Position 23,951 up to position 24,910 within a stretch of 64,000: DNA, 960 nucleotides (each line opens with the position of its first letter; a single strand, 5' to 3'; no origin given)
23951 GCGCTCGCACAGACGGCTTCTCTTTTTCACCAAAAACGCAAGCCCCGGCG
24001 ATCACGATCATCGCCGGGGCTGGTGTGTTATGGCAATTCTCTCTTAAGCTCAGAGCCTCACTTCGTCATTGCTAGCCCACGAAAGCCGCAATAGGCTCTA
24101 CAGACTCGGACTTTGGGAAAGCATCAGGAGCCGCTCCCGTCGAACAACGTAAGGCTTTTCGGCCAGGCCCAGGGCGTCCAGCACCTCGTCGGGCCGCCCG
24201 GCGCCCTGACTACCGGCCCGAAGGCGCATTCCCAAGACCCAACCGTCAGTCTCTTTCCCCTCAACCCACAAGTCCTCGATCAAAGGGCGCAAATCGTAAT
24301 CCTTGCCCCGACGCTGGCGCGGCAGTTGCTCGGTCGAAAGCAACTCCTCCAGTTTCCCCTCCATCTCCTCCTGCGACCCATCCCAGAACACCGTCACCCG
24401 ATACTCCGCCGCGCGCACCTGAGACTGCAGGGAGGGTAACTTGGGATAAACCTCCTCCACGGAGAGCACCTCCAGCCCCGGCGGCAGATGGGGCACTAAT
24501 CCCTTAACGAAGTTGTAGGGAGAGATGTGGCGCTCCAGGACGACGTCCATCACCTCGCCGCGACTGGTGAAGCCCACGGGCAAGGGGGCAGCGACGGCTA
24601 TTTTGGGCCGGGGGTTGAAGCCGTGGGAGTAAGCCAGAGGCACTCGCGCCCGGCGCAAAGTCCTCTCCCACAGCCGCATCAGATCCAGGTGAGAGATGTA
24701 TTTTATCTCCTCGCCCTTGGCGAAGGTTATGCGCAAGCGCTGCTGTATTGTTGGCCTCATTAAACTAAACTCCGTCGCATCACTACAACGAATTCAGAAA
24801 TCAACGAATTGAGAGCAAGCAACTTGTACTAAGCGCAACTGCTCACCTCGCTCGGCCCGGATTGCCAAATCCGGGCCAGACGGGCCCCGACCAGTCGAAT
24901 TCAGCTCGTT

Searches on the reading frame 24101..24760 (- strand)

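Call 65: search_protein_families(library=pfam, proteins=[window:24101-24760:-], max_evalue=0.001)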
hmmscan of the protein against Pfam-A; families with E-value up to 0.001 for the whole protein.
window:24101-24760:- (220 aa): 1 family
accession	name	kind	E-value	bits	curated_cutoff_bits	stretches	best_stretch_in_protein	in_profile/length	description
PF10105.14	DUF2344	-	2.7e-50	171.1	23.8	1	8-190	1-176/176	Uncharacterized protein conserved in bacteria (DUF2344)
